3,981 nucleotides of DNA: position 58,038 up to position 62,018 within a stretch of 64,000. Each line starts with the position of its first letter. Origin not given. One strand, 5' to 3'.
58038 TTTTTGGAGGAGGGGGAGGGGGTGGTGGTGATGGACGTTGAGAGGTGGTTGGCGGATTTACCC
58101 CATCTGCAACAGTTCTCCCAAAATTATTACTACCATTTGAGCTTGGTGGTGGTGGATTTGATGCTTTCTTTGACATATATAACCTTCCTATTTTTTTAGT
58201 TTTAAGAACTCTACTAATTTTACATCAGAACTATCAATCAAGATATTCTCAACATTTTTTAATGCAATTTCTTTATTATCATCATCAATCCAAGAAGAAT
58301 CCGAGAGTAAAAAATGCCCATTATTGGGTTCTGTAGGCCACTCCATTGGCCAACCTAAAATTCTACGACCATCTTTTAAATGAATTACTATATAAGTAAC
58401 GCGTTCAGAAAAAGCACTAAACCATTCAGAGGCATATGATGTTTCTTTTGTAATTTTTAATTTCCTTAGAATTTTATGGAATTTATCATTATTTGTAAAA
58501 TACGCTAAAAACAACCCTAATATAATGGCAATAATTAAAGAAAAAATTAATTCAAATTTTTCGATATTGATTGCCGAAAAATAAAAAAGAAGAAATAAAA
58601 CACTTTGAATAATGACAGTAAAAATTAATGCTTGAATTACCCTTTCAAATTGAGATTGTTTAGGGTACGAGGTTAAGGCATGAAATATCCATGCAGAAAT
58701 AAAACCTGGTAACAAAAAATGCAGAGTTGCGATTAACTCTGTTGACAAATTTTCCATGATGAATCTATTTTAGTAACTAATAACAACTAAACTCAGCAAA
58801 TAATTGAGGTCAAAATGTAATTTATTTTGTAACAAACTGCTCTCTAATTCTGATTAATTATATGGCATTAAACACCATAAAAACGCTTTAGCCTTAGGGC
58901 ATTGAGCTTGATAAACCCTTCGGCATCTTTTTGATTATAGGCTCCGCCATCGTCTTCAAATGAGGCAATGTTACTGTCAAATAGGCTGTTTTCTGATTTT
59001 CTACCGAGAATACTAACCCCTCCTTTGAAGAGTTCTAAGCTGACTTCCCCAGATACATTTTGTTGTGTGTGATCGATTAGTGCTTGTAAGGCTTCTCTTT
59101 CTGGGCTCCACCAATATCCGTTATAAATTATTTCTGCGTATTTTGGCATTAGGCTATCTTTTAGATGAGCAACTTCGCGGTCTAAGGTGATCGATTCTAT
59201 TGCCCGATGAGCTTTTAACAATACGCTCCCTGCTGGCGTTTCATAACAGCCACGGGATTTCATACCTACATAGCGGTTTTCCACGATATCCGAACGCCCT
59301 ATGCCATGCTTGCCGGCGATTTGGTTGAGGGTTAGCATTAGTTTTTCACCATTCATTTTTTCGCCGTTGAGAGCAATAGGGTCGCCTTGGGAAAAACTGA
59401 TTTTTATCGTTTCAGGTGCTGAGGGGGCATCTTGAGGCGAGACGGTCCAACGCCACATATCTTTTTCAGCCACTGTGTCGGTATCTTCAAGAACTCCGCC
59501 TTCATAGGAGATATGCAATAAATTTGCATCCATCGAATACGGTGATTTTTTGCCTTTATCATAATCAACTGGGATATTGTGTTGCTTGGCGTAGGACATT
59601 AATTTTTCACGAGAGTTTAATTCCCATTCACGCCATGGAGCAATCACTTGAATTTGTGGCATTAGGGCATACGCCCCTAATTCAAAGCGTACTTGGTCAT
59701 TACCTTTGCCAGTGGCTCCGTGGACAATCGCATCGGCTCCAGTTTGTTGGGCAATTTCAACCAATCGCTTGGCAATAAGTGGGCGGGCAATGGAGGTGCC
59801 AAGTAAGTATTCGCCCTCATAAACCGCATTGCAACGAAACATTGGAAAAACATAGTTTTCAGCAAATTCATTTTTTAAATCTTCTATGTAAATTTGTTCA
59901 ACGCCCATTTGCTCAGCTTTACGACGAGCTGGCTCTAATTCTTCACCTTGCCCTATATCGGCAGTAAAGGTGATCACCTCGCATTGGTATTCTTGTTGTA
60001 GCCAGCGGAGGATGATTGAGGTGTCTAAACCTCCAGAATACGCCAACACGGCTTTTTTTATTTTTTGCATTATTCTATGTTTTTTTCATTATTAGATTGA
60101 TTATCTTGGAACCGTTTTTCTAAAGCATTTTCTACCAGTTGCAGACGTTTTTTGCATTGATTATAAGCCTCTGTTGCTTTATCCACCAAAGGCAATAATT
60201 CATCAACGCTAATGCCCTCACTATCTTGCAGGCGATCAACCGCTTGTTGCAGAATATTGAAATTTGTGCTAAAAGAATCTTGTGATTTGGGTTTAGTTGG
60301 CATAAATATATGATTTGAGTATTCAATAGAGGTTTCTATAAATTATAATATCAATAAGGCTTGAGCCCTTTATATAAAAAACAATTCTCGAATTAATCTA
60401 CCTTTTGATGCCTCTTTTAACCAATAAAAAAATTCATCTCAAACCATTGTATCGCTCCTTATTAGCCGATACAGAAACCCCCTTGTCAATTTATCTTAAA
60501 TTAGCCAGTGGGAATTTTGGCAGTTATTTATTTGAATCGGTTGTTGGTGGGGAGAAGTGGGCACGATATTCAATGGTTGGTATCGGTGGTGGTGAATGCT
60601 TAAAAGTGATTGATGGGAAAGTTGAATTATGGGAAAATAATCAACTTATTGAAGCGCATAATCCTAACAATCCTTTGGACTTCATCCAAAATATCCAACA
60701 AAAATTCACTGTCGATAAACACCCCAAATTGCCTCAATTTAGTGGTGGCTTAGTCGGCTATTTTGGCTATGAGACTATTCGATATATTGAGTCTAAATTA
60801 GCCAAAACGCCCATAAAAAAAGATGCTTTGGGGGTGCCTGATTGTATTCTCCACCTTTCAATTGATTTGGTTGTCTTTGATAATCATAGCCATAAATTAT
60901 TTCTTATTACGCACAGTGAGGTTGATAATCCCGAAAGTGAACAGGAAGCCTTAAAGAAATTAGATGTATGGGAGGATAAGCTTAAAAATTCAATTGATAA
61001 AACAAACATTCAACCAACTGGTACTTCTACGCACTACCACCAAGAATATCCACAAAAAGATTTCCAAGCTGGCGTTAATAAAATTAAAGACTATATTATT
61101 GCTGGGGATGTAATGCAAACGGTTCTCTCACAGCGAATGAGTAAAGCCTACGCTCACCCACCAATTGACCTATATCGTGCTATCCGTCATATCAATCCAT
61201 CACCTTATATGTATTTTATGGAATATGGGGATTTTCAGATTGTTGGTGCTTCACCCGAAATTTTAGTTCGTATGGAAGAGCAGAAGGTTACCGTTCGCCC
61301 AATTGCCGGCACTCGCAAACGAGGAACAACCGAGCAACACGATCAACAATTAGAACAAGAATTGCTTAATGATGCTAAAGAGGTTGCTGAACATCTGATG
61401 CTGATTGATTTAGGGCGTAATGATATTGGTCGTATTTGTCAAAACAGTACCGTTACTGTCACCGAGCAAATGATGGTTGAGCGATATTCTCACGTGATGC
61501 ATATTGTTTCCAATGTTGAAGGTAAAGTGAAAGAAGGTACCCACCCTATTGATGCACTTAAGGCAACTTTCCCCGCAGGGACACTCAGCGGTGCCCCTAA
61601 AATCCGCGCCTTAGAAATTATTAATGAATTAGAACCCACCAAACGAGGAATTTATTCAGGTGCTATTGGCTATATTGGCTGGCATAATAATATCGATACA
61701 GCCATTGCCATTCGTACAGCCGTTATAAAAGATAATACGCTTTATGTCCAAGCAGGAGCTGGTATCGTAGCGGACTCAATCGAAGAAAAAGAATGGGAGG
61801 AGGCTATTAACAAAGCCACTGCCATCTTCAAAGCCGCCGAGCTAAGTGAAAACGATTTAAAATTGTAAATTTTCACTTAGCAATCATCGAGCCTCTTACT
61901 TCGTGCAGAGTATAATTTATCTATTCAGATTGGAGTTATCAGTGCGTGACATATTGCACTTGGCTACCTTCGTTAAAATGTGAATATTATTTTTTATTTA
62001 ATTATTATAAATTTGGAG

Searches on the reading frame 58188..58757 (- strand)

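Call 5: search_protein_families(library=ncbifam, proteins=[window:58188-58757:-], max_evalue=0.000001)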
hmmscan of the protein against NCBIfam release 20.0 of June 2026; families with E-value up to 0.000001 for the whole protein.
window:58188-58757:- (189 aa): 0 families

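Call 6: search_protein_families(library=pfam, proteins=[window:58188-58757:-], max_evalue=0.0001)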
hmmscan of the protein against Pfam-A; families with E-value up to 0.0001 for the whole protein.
window:58188-58757:- (189 aa): 1 family
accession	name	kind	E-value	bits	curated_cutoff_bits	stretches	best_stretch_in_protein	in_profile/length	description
PF19865.4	DUF6338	-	8.2e-14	52.1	26.5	1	8-187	8-202/205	Family of unknown function (DUF6338)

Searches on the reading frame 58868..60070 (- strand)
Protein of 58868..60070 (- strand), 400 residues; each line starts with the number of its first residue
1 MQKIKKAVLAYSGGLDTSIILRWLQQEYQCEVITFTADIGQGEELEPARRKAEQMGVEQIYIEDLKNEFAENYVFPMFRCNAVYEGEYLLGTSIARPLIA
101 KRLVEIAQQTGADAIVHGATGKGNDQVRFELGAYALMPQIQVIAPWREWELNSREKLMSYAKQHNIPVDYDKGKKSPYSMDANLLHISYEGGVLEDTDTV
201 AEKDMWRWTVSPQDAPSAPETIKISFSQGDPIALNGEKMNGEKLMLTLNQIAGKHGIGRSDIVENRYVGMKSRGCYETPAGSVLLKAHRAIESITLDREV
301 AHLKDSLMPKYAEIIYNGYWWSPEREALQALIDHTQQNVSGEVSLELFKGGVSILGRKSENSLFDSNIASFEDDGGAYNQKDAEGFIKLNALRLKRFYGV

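Call 5: search_protein_families(library=ncbifam, proteins=[window:58868-60070:-], max_evalue=0.000001)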
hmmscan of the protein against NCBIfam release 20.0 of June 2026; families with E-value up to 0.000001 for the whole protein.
window:58868-60070:- (400 aa): 6 families
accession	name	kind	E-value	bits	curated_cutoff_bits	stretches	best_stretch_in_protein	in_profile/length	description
NF001770.0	PRK00509.1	equivalog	5.4e-188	625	334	1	2-395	2-392/401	argininosuccinate synthase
TIGR00032.1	argG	equivalog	1.2e-143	479.2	268.2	1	6-397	1-389/394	argininosuccinate synthase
NF010392.0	PRK13820.1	equivalog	5.8e-127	424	512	1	5-393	3-384/395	argininosuccinate synthase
NF003385.0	PRK04527.1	equivalog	1.1e-66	225.1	603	1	5-390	4-385/401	argininosuccinate synthase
NF038212.1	argG_rel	exception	1.3e-56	192.1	425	1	4-364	14-368/381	argininosuccinate synthase-related protein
NF003779.0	PRK05370.1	equivalog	3.1e-46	158.1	657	1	6-392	13-411/448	argininosuccinate synthase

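Call 6: search_protein_families(library=pfam, proteins=[window:58868-60070:-], max_evalue=0.0001)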
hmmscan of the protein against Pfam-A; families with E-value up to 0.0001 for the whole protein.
window:58868-60070:- (400 aa): 3 families
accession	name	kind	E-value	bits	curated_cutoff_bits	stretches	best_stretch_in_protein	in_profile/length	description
PF20979.2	Arginosuc_syn_C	-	2.3e-83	279.5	27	1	178-396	1-218/219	Arginosuccinate synthase C-terminal domain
PF00764.25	Arginosuc_synth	-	1.8e-65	220.4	27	1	6-167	1-162/162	Arginosuccinate synthase N-terminal HUP domain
PF00733.27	Asn_synthase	-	2.6e-05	24.5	21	1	12-71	25-86/354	Asparagine synthase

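Call 15: find_encoding_contigs(protein=window:58868-60070:-, flank=10000, max_places=6)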
Protein window:58868-60070:- (400 aa): 4 contigs read that carry it; 4 places shown.
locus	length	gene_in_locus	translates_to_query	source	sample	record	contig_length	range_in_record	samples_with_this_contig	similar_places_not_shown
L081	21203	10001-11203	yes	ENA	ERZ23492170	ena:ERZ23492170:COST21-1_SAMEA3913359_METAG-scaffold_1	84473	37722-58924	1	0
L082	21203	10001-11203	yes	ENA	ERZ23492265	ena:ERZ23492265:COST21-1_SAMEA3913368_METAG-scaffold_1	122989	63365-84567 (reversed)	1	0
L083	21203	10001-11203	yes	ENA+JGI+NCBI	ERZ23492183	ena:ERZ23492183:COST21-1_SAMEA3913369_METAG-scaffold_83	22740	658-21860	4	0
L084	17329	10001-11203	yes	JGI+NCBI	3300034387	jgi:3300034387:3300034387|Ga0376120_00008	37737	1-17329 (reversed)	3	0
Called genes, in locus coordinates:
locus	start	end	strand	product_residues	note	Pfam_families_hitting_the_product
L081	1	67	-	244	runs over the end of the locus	PF00814:TsaD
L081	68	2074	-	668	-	PF04851:ResIII (faint), PF00270:DEAD, PF13307:Helicase_C_2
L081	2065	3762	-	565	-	PF00795:CN_hydrolase, PF02540:NAD_synthase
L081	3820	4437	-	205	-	PF22148:Fervidolysin_NPro-like (faint)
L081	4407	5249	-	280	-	-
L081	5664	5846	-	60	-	-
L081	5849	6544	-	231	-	PF00528:BPD_transp_1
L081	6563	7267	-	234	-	PF00528:BPD_transp_1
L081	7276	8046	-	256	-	PF00497:SBP_bac_3, PF10613:Lig_chan-Glu_bd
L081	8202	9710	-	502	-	PF04715:, PF00425:Chorismate_bind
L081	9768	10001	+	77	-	PF02609:Exonuc_VII_S (weak)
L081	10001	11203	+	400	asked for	PF00764:Arginosuc_synth, PF20979:Arginosuc_syn_C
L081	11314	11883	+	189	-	PF19865:DUF6338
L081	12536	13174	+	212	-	PF00440:TetR_N, PF08362:TetR_C_3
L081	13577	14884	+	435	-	PF00202:Aminotran_3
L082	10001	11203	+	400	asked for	PF00764:Arginosuc_synth, PF20979:Arginosuc_syn_C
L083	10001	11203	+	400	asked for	PF00764:Arginosuc_synth, PF20979:Arginosuc_syn_C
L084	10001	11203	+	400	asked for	PF00764:Arginosuc_synth, PF20979:Arginosuc_syn_C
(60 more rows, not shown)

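Call 21: list_cluster_members(proteins=[window:58868-60070:-, window:49927-51225:-, window:54260-55135:-, window:47346-48347:-, window:56897-57559:-])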
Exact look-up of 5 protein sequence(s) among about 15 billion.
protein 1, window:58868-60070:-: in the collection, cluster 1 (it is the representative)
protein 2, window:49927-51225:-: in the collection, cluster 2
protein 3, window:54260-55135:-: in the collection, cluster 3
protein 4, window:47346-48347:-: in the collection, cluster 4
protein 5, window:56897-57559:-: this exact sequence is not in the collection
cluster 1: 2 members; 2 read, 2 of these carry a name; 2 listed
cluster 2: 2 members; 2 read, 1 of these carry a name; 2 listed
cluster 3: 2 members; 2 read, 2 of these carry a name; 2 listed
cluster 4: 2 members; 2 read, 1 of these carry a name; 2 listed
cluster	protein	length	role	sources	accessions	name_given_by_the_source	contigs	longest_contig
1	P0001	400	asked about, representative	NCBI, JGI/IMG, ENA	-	argininosuccinate synthase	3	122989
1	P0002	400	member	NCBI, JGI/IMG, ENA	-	argininosuccinate synthase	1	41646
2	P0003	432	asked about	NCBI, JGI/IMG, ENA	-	dihydropyrimidine dehydrogenase (NAD+) subunit PreA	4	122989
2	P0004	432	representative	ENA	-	-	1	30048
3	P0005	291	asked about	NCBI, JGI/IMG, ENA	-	N-carbamoylputrescine amidase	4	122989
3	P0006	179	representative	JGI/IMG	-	beta-ureidopropionase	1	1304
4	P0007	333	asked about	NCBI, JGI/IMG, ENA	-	basic membrane lipoprotein Med (substrate-binding protein (PBP1-ABC) superfamily)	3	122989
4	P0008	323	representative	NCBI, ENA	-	-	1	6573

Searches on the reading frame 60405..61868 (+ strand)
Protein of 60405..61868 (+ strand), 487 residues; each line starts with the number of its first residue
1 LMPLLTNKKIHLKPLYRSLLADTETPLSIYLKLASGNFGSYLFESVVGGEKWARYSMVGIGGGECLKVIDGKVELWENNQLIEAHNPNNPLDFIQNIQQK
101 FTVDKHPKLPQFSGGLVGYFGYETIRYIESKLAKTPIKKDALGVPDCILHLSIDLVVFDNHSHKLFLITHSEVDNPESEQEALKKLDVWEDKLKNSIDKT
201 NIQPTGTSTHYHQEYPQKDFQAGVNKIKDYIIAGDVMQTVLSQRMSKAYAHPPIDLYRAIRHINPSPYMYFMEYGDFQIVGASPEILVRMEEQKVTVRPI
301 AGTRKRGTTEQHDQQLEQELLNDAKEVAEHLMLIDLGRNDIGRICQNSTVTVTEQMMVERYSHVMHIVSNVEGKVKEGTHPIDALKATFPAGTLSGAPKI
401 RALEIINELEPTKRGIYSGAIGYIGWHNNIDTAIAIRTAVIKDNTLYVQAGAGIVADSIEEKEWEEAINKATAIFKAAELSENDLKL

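Call 5: search_protein_families(library=ncbifam, proteins=[window:60405-61868:+], max_evalue=0.000001)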
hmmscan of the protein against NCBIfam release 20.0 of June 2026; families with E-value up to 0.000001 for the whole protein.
window:60405-61868:+ (487 aa): 26 families (the best 25 are shown)
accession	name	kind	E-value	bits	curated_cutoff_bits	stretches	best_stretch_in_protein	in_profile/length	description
TIGR00564.1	trpE_most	equivalog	1.4e-170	568.2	517.7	1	21-478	1-454/455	anthranilate synthase component I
NF010086.0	PRK13571.1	equivalog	3.3e-158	527.3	693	1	13-482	24-501/510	anthranilate synthase component I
TIGR01820.1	TrpE-arch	equivalog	7.1e-134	447.5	512.05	1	26-478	1-448/449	anthranilate synthase component I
NF004610.0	PRK05940.1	equivalog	1.9e-102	343.5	568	1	67-481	61-462/467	anthranilate synthase component I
NF006563.0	PRK09070.1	equivalog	5.3e-102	341.7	514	1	41-479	26-445/447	aminodeoxychorismate synthase component I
NF010079.0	PRK13564.1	equivalog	4.5e-101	339.2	471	1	88-482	121-515/521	anthranilate synthase component 1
TIGR01824.1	PabB-clade2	equivalog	5.5e-99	331.8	408.55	1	114-473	1-354/355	aminodeoxychorismate synthase, component I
NF010087.0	PRK13572.1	equivalog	4e-98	328.9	580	1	24-480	9-433/435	anthranilate synthase component I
NF010089.0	PRK13574.1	equivalog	7.2e-98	328.3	527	1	41-474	27-414/421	anthranilate synthase component I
NF010082.0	PRK13567.1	equivalog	1.8e-90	303.9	576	1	43-475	27-464/468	anthranilate synthase component I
TIGR00565.1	trpE_proteo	equivalog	3.1e-85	287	494.65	1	90-478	107-493/498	anthranilate synthase component I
TIGR00553.1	pabB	equivalog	8.5e-85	284.8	328.4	1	116-473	1-328/329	aminodeoxychorismate synthase component I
NF010081.0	PRK13566.1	equivalog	1e-72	245.5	645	1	93-481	141-510/729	anthranilate synthase component I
NF012009.0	PRK15465.1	equivalog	5.2e-71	239.5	622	1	86-478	75-451/453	aminodeoxychorismate synthase component 1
NF005698.0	PRK07508.1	equivalog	3.8e-69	233.1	452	1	175-475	73-376/383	aminodeoxychorismate synthase component I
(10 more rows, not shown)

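Call 6: search_protein_families(library=pfam, proteins=[window:60405-61868:+], max_evalue=0.0001)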
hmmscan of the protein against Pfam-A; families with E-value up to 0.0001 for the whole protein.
window:60405-61868:+ (487 aa): 2 families
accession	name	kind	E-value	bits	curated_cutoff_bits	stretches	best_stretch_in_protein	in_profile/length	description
PF00425.24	Chorismate_bind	-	1.7e-92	310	27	1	217-470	2-257/257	chorismate binding enzyme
PF04715.19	Anth_synt_I_N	-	1.4e-31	110.1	23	1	22-167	1-140/140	Anthranilate synthase component I, N terminal region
